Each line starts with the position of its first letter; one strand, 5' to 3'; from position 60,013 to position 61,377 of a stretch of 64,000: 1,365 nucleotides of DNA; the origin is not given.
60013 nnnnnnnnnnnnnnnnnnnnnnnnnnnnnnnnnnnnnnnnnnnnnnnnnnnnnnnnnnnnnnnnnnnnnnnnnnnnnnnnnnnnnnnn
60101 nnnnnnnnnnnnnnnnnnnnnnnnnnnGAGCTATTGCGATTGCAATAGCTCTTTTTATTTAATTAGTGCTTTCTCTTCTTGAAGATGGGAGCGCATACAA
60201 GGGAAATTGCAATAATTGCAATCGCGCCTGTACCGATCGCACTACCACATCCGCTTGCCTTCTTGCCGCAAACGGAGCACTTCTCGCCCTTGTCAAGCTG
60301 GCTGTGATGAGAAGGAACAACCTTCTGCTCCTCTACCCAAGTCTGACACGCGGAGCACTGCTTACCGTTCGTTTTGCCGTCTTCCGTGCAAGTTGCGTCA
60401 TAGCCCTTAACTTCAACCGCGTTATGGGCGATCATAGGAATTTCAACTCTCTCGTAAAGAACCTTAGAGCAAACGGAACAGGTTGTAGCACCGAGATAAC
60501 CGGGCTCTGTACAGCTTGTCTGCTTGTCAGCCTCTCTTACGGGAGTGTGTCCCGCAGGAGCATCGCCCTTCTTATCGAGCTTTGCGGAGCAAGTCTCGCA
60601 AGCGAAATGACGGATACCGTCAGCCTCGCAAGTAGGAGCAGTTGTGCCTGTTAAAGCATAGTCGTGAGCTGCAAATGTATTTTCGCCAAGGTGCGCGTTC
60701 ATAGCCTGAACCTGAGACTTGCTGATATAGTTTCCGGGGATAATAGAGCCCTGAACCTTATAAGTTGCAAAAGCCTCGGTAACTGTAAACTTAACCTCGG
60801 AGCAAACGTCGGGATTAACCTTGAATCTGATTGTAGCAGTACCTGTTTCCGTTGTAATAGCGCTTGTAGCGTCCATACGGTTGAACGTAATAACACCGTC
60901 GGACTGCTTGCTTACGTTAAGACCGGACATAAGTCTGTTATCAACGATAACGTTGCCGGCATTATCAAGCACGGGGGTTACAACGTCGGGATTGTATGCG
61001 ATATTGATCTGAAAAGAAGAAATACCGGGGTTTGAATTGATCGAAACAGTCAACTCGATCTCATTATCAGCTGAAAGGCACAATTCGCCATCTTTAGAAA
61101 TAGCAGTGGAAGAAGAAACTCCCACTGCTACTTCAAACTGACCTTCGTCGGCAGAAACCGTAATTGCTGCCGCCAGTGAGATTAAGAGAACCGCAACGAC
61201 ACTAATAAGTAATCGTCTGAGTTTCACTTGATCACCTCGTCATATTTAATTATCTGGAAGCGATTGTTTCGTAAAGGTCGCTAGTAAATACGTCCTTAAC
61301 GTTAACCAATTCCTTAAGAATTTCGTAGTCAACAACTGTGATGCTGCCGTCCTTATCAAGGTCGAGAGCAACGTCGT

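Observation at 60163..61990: Adjacent cohesin-like and dockerin-like domains suggest a self-contained two-protein surface-anchoring pair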

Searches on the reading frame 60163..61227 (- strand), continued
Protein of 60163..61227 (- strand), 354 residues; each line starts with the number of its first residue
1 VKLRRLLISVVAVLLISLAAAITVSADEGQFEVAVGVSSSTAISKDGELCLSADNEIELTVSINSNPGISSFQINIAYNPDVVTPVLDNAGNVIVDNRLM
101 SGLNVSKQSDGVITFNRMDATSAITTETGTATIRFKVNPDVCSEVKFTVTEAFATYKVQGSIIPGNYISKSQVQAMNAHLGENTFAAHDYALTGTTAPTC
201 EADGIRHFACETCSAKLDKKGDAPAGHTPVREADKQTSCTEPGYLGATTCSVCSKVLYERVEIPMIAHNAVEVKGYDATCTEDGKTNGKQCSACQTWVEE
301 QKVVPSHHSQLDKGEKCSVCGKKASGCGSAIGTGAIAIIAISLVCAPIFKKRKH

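Call 48: search_protein_families(library=ncbifam, proteins=[window:60163-61227:-, L001:5206-9978:+, P0004, P0009, P0021, P0013, P0027], max_evalue=1)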
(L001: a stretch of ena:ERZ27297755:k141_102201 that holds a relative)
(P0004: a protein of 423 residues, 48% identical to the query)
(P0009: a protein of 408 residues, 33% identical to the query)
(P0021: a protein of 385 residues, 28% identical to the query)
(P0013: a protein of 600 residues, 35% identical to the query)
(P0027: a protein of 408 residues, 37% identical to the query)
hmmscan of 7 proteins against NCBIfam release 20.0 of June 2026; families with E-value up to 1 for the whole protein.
window:60163-61227:- (354 aa): 2 families
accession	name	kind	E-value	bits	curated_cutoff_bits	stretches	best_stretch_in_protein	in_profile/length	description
TIGR00622.1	ssl1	subfamily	0.15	12.7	45.1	1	248-322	16-89/112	TFIIH complex SSL1-like subunit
NF053819.1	EF0750_LPXTG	subfamily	0.15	12.6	47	1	1-38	1-39/105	EF2685/EF0750 family sortase-dependent surface protein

L001:5206-9978:+ (1590 aa): 0 families

P0004 (423 aa): 0 families

P0009 (408 aa): 1 family
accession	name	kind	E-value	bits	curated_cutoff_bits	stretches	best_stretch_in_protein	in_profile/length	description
NF049958.1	Cas10_III-i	exception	0.12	11.8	175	0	267-296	59-88/295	type III-I CRISPR-associated protein Cas10i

P0021 (385 aa): 2 families
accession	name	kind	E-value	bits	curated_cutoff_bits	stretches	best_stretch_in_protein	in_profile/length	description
TIGR04564.1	Synergist_CTERM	domain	0.023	14.8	22.5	1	360-381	7-26/27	Synerg-CTERM sorting domain-containing protein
TIGR00598.1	rad14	equivalog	0.19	11.5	113.15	1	316-345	137-166/171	XPA/Rad14 family DNA repair protein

P0013 (600 aa): 0 families

P0027 (408 aa): 4 families
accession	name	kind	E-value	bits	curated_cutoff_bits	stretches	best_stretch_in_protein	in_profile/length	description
NF053819.1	EF0750_LPXTG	subfamily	0.012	16.1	47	0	1-34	1-37/105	EF2685/EF0750 family sortase-dependent surface protein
TIGR01167.1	LPXTG_anchor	domain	0.042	14.5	15.9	1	375-405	3-33/34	LPXTG cell wall anchor domain-containing protein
NF033846.1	Rumino_NPXTG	domain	0.085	13.2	23.5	1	389-405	13-29/30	NPXTG-anchored protein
NF041742.1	WGxxGxxG_fam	subfamily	0.12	13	35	1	1-41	1-33/69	WGxxGxxG family protein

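Call 58: find_encoding_contigs(protein=P0011, flank=5000, max_places=2)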
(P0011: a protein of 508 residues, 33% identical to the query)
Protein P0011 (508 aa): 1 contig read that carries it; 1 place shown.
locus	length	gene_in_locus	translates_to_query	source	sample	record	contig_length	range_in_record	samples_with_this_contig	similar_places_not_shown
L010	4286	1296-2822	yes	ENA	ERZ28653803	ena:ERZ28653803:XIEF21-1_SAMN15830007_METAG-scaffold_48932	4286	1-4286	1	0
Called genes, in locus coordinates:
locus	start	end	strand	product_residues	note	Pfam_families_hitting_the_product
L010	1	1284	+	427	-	?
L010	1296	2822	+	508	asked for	PF00404:Dockerin_1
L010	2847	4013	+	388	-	-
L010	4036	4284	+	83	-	?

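Call 59: find_encoding_contigs(protein=P0047, flank=5000, max_places=2)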
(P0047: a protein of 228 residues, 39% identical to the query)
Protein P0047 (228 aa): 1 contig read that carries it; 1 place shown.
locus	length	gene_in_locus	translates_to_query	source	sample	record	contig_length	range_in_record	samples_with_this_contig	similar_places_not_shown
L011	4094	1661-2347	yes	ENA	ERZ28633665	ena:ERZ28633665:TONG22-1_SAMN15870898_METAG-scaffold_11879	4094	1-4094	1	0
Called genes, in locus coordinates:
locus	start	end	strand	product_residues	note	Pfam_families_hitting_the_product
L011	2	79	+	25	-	?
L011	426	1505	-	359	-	-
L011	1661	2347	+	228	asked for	PF00404:Dockerin_1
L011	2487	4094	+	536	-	?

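Call 63: search_protein_families(library=pfam, proteins=[L010:2847-4013:+, P0013, P0027], max_evalue=0.1)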
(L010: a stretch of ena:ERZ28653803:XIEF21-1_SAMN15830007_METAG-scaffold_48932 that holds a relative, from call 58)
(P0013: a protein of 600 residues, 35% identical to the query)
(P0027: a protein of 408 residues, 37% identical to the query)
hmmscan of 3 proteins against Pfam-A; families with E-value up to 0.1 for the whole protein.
L010:2847-4013:+ (388 aa): 6 families
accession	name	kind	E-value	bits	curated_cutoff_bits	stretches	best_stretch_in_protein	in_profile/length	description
PF07554.19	FIVAR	-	2.7e-05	25.1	29.2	2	187-245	3-70/71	FIVAR domain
PF04778.17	LMP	-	0.00085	19.7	26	0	266-320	13-67/158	LMP repeated region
PF20271.3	CATASP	-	0.0046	17.2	29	0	272-305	18-51/86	CATRA-Associated Small Protein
PF02430.21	AMA-1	-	0.011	15.1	21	1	318-376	409-465/470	Apical membrane antigen 1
PF05960.17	DUF885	-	0.03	14.4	32.4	1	222-316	107-203/532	Bacterial protein of unknown function (DUF885)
PF14333.11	DUF4389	-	0.053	13.9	25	1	337-368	3-34/76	Domain of unknown function (DUF4389)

P0013 (600 aa): 3 families
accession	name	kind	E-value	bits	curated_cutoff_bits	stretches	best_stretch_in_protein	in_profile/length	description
PF00963.24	Cohesin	-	5.3e-14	53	24.1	1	50-167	9-130/139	Cohesin domain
PF15102.11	TMEM154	-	0.03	14.6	30.3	1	521-598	13-89/153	TMEM154 protein family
PF00050.26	Kazal_1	-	0.096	13.1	21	0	232-260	14-42/49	Kazal-type serine protease inhibitor domain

P0027 (408 aa): 5 families
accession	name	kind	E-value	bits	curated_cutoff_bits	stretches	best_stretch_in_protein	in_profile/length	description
PF00963.24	Cohesin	-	3.4e-08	34.2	24.1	1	32-140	2-128/139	Cohesin domain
PF00746.26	Gram_pos_anchor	-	0.0078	16.6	20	1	373-405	8-39/43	LPXTG cell wall anchor motif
PF02132.21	RecR_ZnF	-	0.027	14.7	22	0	296-304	2-10/21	RecR, Cys4-zinc finger domain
PF10367.15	zf-Vps39_C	-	0.029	14.4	24.7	0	292-302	6-16/41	Vacuolar sorting protein 39 C-terminal zinc finger domain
PF18716.7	VATC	-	0.039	14.2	26.6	0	216-226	5-15/43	Vms1-associating treble clef domain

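Call 75: search_protein_families(library=ncbifam, proteins=[L001:4008-4550:-, L001:4547-5059:-], max_evalue=0.00001)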
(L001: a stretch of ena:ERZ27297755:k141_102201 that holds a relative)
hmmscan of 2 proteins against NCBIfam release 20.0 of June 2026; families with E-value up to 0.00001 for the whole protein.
L001:4008-4550:- (180 aa): 3 families
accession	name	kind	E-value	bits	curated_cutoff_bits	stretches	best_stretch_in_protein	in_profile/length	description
TIGR02851.1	spore_V_T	equivalog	2.2e-71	239.4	235.9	1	2-179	1-180/180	stage V sporulation protein T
TIGR01439.1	lp_hng_hel_AbrB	domain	4.8e-14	51.8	28.3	1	8-49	2-43/44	transcriptional regulator, AbrB family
NF040962.1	near_HgcAB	equivalog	2.4e-06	27.3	70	0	9-44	9-45/70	HgcAB-associated protein HgcC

L001:4547-5059:- (170 aa): 0 families

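Call 83: find_encoding_contigs(protein=P0008, flank=7000, max_places=1)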
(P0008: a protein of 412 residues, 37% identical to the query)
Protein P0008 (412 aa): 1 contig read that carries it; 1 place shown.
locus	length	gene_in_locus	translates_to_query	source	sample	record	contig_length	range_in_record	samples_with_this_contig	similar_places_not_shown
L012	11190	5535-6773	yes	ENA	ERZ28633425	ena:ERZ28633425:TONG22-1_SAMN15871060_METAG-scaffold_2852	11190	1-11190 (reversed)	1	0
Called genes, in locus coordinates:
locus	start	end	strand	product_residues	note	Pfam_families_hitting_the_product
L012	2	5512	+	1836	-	?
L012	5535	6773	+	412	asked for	PF00963:Cohesin (faint)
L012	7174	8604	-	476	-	PF01943:Polysacc_synt, PF03023:MurJ (faint), PF01554:MatE (weak)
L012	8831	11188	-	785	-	?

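Call 84: find_encoding_contigs(protein=P0005, flank=7000, max_places=1)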
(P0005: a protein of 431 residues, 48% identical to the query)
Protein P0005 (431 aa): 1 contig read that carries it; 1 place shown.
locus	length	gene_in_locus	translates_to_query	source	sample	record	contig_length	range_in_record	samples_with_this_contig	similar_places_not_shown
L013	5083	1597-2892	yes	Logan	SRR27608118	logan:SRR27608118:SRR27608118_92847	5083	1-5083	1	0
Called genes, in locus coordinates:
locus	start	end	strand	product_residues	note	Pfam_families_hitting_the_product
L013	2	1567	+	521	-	?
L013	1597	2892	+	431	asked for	PF00963:Cohesin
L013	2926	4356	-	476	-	PF01554:MatE, PF01943:Polysacc_synt, PF01554:MatE (weak)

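Call 85: find_encoding_contigs(protein=P0022, flank=7000, max_places=1)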
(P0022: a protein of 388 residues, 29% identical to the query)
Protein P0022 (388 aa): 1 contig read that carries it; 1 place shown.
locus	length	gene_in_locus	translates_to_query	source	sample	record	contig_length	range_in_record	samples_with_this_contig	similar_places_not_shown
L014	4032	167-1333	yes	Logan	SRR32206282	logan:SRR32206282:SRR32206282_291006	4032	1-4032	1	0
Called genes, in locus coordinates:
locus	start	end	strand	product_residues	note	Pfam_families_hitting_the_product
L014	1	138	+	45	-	?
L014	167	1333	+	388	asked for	PF00963:Cohesin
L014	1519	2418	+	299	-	PF03755:YicC-like_N, PF08340:YicC-like_C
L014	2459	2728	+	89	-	PF04025:RemA-like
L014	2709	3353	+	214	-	PF00625:Guanylate_kin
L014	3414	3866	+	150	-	-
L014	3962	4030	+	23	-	?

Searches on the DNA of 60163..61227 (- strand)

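Call 79: search_rna_families(source=L001, start=4980, end=5260, threshold=evalue, max_evalue=1)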
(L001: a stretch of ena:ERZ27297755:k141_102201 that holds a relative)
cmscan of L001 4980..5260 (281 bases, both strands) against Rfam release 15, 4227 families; matches with E-value up to 1: 1.
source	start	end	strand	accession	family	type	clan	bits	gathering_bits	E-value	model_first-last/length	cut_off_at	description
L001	5017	5092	+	RF00344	snoZ267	Gene; snRNA; snoRNA; CD-box;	-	17.3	43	0.94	1-73/73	no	Small nucleolar RNA Z267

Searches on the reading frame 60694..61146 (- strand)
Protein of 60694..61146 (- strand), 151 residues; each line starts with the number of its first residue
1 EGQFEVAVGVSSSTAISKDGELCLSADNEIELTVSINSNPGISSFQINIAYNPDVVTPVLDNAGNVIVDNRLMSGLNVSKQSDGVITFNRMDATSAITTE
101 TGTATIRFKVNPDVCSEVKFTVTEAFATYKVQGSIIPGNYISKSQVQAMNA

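Call 38: search_solved_structures(query=A5, max_evalue=10, show_alignments=1)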
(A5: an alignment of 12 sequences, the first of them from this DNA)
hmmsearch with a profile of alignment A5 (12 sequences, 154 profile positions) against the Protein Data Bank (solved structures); distinct sequences matched with E-value up to 10: 35.
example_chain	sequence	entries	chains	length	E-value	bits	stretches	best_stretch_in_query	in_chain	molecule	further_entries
3l8q_A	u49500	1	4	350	1.8e-08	37.7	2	16-126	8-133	Cellulosomal scaffoldin adaptor protein B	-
5g5d_A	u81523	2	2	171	1.1e-05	28.7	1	16-126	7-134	CELLULOSOME ANCHORING PROTEIN COHESIN REGION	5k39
8prj_A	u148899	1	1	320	1.9e-05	27.9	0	8-29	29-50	v31Bagel8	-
1qzn_A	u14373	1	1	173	4.2e-05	26.8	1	15-127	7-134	cellulosomal scaffoldin adaptor protein B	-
1zv9_A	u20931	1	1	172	4.3e-05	26.7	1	15-127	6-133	Cellulosomal scaffoldin adaptor protein B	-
3f2l_A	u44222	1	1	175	4.9e-05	26.5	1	15-127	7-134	Cellulosomal scaffoldin adaptor protein B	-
4ums_A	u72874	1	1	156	5e-05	26.5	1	27-119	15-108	CELLULOSOMAL ANCHORING SCAFFOLDIN B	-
3ul4_A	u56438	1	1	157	5e-05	26.5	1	24-119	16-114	Cellulosome-anchoring protein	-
3bwz_A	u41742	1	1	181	5.8e-05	26.3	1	15-127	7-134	Cellulosomal scaffoldin adaptor protein B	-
1tyj_A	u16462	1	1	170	0.00011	25.4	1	15-123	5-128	cellulosomal scaffoldin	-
2y3n_A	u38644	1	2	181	0.00011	25.4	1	14-123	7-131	CELLULOSOMAL SCAFFOLDIN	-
2bm3_A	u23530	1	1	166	0.00015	24.9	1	28-89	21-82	SCAFFOLDING DOCKERIN BINDING PROTEIN A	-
5m0y_A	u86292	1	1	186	0.00016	24.9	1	28-89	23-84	Cellulosome anchoring protein cohesin region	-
3kcp_B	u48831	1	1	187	0.00022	24.5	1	28-89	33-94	Cellulosome anchoring protein, cohesin region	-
2b59_A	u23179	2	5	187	0.00022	24.5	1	28-89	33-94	COG1196: Chromosome segregation ATPases | Scaffolding dockerin binding protein A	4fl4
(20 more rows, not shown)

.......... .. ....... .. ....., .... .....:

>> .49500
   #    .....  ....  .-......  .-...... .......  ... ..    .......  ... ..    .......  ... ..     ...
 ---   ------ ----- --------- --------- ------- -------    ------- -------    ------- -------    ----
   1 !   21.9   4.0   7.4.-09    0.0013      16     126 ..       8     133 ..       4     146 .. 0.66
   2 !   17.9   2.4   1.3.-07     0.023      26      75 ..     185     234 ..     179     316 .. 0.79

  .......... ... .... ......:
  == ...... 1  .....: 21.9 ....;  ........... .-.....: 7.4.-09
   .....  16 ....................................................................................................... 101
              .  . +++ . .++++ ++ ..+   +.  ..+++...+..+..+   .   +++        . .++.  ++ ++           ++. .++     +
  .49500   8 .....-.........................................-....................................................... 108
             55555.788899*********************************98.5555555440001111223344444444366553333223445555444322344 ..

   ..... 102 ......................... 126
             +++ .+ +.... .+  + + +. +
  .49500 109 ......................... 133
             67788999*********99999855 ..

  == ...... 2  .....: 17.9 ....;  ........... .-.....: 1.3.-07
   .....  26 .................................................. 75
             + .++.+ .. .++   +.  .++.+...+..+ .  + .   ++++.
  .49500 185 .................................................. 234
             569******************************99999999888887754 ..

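Call 50: find_related_loci(query=A5, collection=genome_contigs, flank=8000)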
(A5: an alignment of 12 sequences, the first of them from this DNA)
Query A5 (151 aa) in genome_contigs; peptide patterns used: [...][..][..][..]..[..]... (x = any residue, [..] = any of these).
25 stretches matched a pattern; 3 encode a relative of the query (tblastn E <= 1e-3); 3 distinct loci.
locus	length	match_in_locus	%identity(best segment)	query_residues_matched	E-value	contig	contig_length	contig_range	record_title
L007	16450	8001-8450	52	1-149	8e-45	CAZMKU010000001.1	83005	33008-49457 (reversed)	MAG TPA_asm: uncultured Clostridium sp. isolate SRP315200_co1_163 genome assembly, contig: NODE_153_length_83005_cov_10.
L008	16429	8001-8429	55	1-140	7e-41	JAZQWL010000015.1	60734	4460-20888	MAG: Eubacteriales bacterium isolate T1900045166_TC20190160.MAGScoT_cleanbin_000008 SGB_5140_k141_294200, whole genome s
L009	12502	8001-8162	43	4-59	2e-7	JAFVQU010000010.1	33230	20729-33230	MAG: Clostridia bacterium isolate RGIG5310 Sheep_Colon-2__c1296, whole genome shotgun sequence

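Call 63: search_protein_families(library=pfam, proteins=[L009:3735-7877:+, L009:7902-9149:+, L008:7920-9191:+], max_evalue=0.1)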
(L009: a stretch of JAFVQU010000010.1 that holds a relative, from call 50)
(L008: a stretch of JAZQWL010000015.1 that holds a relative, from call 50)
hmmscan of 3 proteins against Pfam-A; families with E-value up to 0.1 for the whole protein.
L009:3735-7877:+ (1380 aa): 1 family
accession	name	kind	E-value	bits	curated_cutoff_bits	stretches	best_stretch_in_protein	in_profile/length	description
PF00404.24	Dockerin_1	-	2.5e-05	24.8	22.9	1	1249-1290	4-52/57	Dockerin type I domain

L009:7902-9149:+ (415 aa): 2 families
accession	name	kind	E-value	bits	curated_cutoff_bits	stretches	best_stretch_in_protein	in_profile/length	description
PF13584.12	BatD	-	0.0091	17.1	24.1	0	127-153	4-28/92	BatD DUF11 like domain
PF19944.4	DUF6406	-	0.094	13.4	26.9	0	22-61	20-59/84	Family of unknown function (DUF6406)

L008:7920-9191:+ (423 aa): 1 family
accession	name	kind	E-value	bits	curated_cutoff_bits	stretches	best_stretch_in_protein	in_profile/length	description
PF00963.24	Cohesin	-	3.8e-09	37.3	24.1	1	50-146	9-107/139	Cohesin domain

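Call 82: find_related_loci(query=A5, collection=metagenome_contigs, flank=6000)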
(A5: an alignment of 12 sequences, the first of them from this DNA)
Query A5 (151 aa) in metagenome_contigs; peptide patterns used: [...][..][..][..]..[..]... (x = any residue, [..] = any of these).
25 stretches matched a pattern, but none encodes a relative of the query by tblastn (E <= 1e-3).
